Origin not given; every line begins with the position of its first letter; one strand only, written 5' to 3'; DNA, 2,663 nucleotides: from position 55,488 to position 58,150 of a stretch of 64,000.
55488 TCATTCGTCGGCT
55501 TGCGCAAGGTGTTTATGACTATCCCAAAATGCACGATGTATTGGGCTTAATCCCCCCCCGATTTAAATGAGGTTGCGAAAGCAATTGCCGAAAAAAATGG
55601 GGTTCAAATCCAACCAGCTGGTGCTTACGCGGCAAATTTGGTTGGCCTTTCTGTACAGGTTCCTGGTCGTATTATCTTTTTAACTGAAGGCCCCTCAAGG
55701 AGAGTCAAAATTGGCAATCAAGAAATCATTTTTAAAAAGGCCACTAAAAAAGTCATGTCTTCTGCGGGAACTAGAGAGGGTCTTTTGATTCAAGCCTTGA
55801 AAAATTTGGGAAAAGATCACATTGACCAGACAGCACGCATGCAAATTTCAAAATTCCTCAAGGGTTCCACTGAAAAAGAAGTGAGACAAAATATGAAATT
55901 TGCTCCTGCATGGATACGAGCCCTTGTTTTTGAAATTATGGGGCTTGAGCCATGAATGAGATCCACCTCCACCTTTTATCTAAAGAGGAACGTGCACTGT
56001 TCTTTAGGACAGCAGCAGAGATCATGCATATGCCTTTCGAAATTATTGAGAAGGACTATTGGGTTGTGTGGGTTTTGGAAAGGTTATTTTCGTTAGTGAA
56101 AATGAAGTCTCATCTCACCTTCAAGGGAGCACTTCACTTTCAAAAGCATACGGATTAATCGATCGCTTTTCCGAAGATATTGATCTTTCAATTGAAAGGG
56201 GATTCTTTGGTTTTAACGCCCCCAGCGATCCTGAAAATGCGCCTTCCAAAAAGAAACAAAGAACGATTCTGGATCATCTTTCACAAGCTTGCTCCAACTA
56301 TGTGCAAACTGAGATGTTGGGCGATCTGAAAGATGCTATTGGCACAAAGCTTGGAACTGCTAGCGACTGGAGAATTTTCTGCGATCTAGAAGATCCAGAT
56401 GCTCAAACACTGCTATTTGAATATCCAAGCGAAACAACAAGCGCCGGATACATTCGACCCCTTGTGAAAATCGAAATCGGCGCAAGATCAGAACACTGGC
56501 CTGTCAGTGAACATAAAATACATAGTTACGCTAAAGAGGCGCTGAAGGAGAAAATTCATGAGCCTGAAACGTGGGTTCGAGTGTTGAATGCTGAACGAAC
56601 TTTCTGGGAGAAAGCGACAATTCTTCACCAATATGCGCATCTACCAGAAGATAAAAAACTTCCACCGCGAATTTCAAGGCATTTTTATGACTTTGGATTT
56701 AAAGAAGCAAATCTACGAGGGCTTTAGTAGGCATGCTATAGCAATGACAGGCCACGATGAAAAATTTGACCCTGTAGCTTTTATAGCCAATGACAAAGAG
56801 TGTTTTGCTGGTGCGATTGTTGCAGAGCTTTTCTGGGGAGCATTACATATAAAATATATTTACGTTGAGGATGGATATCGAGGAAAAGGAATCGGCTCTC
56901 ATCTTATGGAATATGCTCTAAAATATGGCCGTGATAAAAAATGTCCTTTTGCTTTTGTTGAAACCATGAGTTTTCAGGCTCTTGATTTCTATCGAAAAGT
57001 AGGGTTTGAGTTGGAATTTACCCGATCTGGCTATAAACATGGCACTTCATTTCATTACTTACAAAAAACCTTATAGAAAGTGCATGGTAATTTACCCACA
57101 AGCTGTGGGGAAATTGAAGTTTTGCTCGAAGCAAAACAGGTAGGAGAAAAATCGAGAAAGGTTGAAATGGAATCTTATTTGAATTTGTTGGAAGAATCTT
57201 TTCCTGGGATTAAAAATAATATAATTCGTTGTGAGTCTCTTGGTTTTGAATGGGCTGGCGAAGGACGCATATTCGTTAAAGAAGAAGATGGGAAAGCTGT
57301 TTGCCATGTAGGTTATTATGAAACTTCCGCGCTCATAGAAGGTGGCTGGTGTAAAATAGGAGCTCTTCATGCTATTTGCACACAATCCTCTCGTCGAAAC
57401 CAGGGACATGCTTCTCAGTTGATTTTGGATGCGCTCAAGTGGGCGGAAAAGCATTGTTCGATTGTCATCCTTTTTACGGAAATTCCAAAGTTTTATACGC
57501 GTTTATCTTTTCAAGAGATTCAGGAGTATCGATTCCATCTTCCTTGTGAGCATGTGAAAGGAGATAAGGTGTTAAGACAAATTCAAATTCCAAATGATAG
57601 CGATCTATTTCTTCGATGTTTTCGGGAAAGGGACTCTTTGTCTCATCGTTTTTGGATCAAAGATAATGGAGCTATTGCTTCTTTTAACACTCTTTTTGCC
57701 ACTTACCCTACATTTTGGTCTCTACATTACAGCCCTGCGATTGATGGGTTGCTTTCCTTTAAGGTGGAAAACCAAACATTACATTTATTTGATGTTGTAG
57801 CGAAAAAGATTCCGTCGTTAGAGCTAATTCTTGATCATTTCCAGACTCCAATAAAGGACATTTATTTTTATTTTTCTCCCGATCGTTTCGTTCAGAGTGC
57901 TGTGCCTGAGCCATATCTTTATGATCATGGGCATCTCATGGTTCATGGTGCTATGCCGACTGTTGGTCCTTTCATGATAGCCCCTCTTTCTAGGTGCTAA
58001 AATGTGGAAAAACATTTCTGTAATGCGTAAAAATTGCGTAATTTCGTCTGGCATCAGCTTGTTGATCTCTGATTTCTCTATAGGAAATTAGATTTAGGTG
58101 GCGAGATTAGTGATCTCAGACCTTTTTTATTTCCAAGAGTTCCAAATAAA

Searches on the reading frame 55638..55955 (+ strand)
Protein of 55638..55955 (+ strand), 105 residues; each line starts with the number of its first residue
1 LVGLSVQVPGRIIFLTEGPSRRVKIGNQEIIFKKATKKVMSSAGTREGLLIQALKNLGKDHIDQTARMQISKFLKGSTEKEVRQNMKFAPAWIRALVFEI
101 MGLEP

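Call 47: search_protein_families(library=padloc, proteins=[window:55638-55955:+], max_evalue=0.001)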
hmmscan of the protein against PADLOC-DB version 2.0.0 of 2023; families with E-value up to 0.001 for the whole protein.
window:55638-55955:+ (105 aa): 2 families
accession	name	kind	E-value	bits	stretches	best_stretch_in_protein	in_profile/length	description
PDLC02226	AbiEi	-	7.2e-27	92.6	1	2-101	96-194/202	AbiEi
PDLC02233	AbiEi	-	1.5e-10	39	1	2-101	99-205/214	AbiEi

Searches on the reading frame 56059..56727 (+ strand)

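Call 8: search_protein_families(library=pfam, proteins=[window:56059-56727:+], max_evalue=0.01)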
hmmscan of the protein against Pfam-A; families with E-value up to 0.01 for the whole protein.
window:56059-56727:+ (222 aa): 1 family
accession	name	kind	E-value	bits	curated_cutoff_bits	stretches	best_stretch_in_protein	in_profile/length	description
PF08843.17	AbiEii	-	5.6e-29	102.2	22.5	1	21-212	17-165/238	Nucleotidyl transferase AbiEii toxin, Type IV TA system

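Call 47: search_protein_families(library=padloc, proteins=[window:56059-56727:+], max_evalue=0.001)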
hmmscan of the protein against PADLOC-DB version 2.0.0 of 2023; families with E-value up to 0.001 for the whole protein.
window:56059-56727:+ (222 aa): 8 families
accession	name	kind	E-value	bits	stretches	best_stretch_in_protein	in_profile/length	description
PDLC02289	AbiEii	-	8e-54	181.2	1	14-212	48-211/309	AbiEii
PDLC02292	AbiEii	-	7.3e-24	83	1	22-212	51-202/283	AbiEii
PDLC02315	AbiEii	-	4.9e-19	66.7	1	17-212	58-253/352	AbiEii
PDLC02302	AbiEii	-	1.1e-14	52.5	1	23-211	53-218/313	AbiEii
PDLC02297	AbiEii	-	1.5e-14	52.1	1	15-212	41-215/307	AbiEii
PDLC02322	AbiEii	-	4.7e-10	37.4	1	21-211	53-227/324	AbiEii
PDLC02316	AbiEii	-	2.4e-06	25.2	1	15-211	46-217/314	AbiEii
PDLC02307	AbiEii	-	1.1e-05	23.4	1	21-44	25-47/219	AbiEii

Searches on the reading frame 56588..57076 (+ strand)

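Call 8: search_protein_families(library=pfam, proteins=[window:56588-57076:+], max_evalue=0.01)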
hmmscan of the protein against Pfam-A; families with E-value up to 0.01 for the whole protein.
window:56588-57076:+ (162 aa): 6 families
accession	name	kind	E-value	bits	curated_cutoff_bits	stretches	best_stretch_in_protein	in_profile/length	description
PF00583.31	Acetyltransf_1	-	1.1e-14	55.1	20.7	1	57-140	28-116/116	Acetyltransferase (GNAT) family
PF13508.13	Acetyltransf_7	-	8.3e-13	49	27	1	65-141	6-83/84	Acetyltransferase (GNAT) domain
PF13673.13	Acetyltransf_10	-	3.7e-11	43.5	23.6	1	44-162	11-128/128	Acetyltransferase (GNAT) domain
PF13527.13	Acetyltransf_9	-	5.5e-05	23.6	25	1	87-142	74-126/127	Acetyltransferase (GNAT) domain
PF14542.12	Acetyltransf_CG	-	7e-05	23.3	30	1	85-117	24-56/80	GCN5-related N-acetyl-transferase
PF17013.11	Acetyltransf_15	-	0.0077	16.1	35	0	38-113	25-100/210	Putative acetyl-transferase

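Call 9: search_protein_families(library=ncbifam, proteins=[window:56588-57076:+], max_evalue=0.01)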
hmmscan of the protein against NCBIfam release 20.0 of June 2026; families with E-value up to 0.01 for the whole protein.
window:56588-57076:+ (162 aa): 11 families
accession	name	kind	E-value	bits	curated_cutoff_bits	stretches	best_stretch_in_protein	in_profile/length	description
TIGR01575.1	rimI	equivalog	3e-08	33.9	86.4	1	65-149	34-121/132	ribosomal protein S18-alanine N-acetyltransferase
NF000487.1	stat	exception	1.5e-06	27.9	420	1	69-153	87-174/189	streptothricin N-acetyltransferase STAT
NF000359.1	sat3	exception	1e-05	25.6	360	1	53-143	62-155/180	streptothricin N-acetyltransferase Sat3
NF007807.0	PRK10514.1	equivalog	1.7e-05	24.8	134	1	84-143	69-125/147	acetyltransferase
NF053587.1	SpmdActasePaiA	equivalog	0.00032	20.5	250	1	84-141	89-148/172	spermidine/spermine N(1)-acetyltransferase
NF005840.0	PRK07757.1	equivalog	0.00072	19.5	154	1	66-141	46-119/153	N-acetyltransferase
NF040503.1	resist_ArsN1a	equivalog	0.0013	18.5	170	1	91-141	82-134/159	arsinothricin resistance N-acetyltransferase ArsN1 family A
NF000358.1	sat2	exception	0.0016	18.3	360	1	64-142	61-142/174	streptothricin N-acetyltransferase Sat2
NF040501.1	resist_ArsN2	equivalog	0.0029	17.2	125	1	66-141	29-102/133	arsenic resistance N-acetyltransferase ArsN2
NF000360.1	sat4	exception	0.0058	16.7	380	1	83-142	94-155/180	streptothricin N-acetyltransferase Sat4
NF041716.1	HxA_phane_GNAT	equivalog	0.0098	15.8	250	0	85-141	82-141/152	cyclophane-containing RiPP N-acetyltransferase HaaN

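Call 47: search_protein_families(library=padloc, proteins=[window:56588-57076:+], max_evalue=0.001)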
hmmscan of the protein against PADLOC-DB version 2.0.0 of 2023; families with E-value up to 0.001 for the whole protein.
window:56588-57076:+ (162 aa): 0 families

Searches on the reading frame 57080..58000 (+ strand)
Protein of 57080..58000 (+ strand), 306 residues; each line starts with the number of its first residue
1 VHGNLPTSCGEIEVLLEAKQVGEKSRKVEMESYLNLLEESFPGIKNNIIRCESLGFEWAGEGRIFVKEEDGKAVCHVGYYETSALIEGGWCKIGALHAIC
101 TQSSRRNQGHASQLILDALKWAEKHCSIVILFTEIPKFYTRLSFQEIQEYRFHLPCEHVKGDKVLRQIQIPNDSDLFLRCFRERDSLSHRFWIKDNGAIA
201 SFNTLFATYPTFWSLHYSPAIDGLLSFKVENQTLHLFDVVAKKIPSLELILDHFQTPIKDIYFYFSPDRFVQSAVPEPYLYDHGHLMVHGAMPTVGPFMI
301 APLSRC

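Call 8: search_protein_families(library=pfam, proteins=[window:57080-58000:+], max_evalue=0.01)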
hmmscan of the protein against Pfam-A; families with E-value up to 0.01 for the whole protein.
window:57080-58000:+ (306 aa): 3 families
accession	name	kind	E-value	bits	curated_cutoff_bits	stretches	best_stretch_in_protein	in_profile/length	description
PF13527.13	Acetyltransf_9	-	2.3e-09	37.7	25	1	26-144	6-124/127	Acetyltransferase (GNAT) domain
PF00583.31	Acetyltransf_1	-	3.8e-07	30.8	20.7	1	36-139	7-111/116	Acetyltransferase (GNAT) family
PF13508.13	Acetyltransf_7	-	5.1e-06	27.2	27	1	62-146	3-84/84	Acetyltransferase (GNAT) domain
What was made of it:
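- On Eis-like acetyltransferase (GNAT at 57080-58000): There is a PF13527 hit at E 2.3e-9 (call 8).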

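Call 9: search_protein_families(library=ncbifam, proteins=[window:57080-58000:+], max_evalue=0.01)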
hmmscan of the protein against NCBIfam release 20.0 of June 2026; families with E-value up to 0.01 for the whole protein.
window:57080-58000:+ (306 aa): 0 families

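Call 46: search_solved_structures(query=window:57080-58000:+, max_evalue=0.01)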
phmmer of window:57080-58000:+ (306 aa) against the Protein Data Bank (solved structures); distinct sequences matched with E-value up to 0.01: 0.
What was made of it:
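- Checked: No solved structure matches at E<=0.01 (calls 8, 46).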

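Call 47: search_protein_families(library=padloc, proteins=[window:57080-58000:+], max_evalue=0.001)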
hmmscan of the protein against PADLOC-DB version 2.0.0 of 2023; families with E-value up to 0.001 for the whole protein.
window:57080-58000:+ (306 aa): 0 families
